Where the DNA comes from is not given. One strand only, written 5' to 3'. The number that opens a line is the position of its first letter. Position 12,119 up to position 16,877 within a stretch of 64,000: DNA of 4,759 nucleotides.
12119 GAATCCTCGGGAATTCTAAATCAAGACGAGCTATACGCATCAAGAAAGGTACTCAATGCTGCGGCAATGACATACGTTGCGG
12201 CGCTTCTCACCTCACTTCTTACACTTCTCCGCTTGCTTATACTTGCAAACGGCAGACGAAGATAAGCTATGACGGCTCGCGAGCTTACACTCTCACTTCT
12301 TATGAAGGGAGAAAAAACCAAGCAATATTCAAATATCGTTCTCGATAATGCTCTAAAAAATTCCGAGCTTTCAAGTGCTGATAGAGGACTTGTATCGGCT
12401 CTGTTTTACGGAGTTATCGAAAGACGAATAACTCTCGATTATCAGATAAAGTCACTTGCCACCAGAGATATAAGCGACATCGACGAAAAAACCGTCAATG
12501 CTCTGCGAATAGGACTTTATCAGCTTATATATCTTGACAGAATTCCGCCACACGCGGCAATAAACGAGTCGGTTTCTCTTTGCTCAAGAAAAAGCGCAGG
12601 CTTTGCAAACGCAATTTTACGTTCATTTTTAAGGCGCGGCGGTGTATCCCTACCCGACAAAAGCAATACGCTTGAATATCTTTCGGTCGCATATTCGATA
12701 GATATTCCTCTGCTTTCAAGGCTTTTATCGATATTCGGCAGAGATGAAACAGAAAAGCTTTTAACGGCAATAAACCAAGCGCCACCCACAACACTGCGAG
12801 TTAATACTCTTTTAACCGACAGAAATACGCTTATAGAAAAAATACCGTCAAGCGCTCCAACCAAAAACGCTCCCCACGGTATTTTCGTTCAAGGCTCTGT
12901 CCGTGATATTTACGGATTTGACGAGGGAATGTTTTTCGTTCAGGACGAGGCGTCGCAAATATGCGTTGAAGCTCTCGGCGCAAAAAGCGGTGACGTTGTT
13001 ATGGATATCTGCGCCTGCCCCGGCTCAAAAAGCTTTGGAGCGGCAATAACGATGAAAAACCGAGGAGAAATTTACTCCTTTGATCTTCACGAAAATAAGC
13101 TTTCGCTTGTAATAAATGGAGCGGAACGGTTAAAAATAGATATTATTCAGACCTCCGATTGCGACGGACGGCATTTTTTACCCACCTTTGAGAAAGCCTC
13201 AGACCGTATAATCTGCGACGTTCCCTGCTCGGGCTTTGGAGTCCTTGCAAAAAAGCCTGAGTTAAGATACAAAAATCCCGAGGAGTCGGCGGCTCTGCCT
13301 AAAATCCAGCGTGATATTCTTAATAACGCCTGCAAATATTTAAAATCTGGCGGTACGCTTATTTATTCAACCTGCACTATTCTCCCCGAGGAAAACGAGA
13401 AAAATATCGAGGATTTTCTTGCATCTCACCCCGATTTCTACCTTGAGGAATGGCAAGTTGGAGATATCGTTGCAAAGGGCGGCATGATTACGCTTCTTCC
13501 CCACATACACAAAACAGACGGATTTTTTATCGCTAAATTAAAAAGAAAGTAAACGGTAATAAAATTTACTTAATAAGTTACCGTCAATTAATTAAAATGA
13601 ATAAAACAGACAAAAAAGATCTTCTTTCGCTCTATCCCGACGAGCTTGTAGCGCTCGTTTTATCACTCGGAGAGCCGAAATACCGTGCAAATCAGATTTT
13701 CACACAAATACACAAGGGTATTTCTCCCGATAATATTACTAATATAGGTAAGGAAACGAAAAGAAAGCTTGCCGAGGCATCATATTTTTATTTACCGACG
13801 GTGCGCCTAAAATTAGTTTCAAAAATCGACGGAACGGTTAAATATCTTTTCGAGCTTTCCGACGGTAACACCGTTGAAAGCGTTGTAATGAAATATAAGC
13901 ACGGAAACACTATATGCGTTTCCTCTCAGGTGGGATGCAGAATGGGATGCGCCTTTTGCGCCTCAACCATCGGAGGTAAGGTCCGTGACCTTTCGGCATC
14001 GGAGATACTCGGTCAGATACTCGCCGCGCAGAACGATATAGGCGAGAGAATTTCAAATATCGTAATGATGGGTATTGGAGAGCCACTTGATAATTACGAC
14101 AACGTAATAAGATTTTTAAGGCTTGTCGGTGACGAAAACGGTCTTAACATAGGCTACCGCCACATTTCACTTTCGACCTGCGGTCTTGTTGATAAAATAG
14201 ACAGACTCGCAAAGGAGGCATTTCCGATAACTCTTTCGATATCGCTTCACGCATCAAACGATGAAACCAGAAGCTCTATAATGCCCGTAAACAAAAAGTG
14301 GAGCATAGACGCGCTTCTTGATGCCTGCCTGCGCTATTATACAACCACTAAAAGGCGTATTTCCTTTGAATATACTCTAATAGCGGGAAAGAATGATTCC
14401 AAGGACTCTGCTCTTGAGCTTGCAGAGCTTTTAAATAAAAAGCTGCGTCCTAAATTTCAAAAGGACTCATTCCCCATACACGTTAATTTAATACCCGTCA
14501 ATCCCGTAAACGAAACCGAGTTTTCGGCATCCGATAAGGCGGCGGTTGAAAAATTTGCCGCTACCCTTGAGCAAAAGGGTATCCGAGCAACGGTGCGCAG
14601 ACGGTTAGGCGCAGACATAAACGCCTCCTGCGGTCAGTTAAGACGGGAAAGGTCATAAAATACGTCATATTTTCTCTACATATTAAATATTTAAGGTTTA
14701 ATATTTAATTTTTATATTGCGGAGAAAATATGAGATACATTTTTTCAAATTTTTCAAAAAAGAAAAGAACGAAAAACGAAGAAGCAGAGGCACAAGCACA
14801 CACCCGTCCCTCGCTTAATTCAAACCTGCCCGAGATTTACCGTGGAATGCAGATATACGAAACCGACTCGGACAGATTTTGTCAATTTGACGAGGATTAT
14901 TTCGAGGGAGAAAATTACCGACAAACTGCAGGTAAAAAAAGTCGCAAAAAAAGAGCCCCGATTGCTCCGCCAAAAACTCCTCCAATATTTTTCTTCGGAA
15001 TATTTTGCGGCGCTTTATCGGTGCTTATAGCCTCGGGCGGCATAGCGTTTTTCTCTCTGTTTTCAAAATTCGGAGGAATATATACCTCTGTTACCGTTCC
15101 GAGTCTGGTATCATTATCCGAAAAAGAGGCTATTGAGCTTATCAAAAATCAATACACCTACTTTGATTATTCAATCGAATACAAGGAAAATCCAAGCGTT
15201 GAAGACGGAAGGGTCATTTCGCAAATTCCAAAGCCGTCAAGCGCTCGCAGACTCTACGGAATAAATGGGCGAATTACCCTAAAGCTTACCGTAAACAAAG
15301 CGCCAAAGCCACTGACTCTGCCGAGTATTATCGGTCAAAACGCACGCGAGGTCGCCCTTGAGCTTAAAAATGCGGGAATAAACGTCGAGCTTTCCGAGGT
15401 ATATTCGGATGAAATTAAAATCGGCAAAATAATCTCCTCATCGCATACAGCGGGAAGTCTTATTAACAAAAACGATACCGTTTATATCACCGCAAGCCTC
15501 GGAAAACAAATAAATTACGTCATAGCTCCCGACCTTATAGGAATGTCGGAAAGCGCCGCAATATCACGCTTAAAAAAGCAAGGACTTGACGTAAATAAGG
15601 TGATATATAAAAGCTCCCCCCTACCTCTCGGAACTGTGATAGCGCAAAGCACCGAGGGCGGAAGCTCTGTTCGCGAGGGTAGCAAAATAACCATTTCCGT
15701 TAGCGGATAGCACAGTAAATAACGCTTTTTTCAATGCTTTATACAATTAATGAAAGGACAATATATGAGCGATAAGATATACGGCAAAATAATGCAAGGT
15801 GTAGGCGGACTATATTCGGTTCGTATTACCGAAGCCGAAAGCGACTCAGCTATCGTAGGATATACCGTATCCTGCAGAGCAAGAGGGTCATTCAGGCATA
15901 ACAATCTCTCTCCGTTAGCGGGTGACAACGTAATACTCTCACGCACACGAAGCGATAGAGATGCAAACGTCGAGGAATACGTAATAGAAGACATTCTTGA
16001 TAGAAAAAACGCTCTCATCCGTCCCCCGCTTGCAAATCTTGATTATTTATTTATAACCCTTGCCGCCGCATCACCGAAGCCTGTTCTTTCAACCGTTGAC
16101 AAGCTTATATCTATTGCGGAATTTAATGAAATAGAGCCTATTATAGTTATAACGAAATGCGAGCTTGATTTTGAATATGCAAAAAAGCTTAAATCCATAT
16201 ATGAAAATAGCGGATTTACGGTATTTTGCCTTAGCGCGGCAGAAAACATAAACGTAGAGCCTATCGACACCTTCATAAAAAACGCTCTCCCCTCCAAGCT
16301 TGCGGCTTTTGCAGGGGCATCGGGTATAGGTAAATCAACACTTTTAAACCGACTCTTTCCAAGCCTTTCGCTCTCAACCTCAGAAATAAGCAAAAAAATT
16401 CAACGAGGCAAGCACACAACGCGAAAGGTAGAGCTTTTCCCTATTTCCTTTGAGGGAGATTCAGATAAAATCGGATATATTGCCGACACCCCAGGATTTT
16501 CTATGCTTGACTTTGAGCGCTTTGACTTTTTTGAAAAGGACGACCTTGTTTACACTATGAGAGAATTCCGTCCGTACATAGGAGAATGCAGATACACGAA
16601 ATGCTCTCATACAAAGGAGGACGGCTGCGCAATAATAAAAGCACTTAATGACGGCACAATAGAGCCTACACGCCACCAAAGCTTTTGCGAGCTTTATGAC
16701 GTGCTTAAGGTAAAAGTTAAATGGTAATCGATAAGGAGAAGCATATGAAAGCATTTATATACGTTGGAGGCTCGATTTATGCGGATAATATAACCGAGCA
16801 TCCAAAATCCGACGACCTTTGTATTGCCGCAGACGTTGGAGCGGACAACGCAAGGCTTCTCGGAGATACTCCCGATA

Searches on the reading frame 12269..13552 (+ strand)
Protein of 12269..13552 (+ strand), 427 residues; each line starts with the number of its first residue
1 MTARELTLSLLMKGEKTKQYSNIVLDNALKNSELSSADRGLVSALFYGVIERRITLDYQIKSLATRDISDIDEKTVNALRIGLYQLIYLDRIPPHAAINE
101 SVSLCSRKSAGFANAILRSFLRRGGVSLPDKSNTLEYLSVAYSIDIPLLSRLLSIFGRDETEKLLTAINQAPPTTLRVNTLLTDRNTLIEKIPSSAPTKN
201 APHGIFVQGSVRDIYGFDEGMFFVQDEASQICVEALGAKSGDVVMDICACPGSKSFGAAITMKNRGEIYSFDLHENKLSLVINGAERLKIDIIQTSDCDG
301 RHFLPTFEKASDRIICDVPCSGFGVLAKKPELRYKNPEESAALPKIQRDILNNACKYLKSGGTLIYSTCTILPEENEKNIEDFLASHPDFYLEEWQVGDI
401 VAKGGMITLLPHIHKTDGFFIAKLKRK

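Call 95: search_protein_families(library=pfam, proteins=[window:12269-13552:+], max_evalue=0.00001)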
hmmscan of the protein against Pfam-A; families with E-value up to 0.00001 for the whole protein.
window:12269-13552:+ (427 aa): 4 families
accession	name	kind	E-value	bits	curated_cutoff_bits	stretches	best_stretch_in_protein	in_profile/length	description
PF01189.24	Methyltr_RsmB-F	-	4.4e-46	157.5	27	1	235-425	3-199/199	16S rRNA methyltransferase RsmB/F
PF01029.23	NusB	-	4.8e-29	101.9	23.1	1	1-122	1-133/133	NusB family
PF22458.1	RsmF-B_ferredox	-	4.9e-08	33.4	27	1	148-193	5-49/74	Methyltr_RsmF/B-like, ferredoxin-like domain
PF13847.12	Methyltransf_31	-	4.2e-07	30.2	27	1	239-372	2-115/145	Methyltransferase domain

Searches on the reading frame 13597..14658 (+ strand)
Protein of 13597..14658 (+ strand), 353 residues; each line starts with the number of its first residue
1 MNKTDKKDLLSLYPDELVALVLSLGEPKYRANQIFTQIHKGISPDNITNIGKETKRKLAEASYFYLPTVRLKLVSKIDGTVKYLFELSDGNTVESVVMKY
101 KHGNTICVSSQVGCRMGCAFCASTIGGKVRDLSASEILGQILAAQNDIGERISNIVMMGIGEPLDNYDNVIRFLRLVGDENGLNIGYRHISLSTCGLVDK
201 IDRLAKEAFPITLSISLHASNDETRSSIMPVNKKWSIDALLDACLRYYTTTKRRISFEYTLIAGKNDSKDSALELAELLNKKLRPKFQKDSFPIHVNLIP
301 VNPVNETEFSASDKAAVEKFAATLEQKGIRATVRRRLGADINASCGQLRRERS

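Call 95: search_protein_families(library=pfam, proteins=[window:13597-14658:+], max_evalue=0.00001)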
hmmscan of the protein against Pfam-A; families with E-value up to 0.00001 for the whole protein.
window:13597-14658:+ (353 aa): 2 families
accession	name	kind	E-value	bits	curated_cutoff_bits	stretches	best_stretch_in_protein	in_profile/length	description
PF04055.27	Radical_SAM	-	1.7e-17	64.5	29.5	1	109-274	2-164/166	Radical SAM superfamily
PF21016.3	RlmN_N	-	3.7e-07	30.2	24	1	8-61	2-57/60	Ribosomal RNA large subunit methyltransferase N-terminal domain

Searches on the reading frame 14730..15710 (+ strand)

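Call 95: search_protein_families(library=pfam, proteins=[window:14730-15710:+], max_evalue=0.00001)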
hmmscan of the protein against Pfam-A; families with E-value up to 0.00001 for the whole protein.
window:14730-15710:+ (326 aa): 1 family
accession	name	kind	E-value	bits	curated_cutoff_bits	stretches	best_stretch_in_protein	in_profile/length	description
PF03793.24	PASTA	-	8.1e-35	119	23.2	2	264-325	1-63/64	PASTA domain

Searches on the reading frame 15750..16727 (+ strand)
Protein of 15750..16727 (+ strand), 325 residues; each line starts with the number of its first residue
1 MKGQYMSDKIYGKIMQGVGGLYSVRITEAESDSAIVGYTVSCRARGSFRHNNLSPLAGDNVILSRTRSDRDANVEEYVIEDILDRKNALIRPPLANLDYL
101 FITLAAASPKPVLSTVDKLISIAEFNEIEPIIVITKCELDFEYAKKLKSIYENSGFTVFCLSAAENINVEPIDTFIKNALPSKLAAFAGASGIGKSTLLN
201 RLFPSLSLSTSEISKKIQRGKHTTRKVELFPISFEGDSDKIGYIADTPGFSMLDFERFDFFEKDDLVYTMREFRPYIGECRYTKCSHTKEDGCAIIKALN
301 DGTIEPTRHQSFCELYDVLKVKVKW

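Call 95: search_protein_families(library=pfam, proteins=[window:15750-16727:+], max_evalue=0.00001)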
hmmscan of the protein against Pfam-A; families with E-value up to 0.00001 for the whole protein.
window:15750-16727:+ (325 aa): 3 families
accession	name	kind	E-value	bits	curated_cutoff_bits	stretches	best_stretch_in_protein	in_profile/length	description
PF03193.22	RsgA_GTPase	-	1.1e-41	143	30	1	82-255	1-173/174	RsgA GTPase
PF16745.11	RsgA_N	-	3.6e-10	39.9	27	1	12-66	2-47/54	RsgA N-terminal domain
PF01926.29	MMR_HSR1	-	4.5e-06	27.2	21.9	1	186-253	3-57/113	50S ribosome-binding GTPase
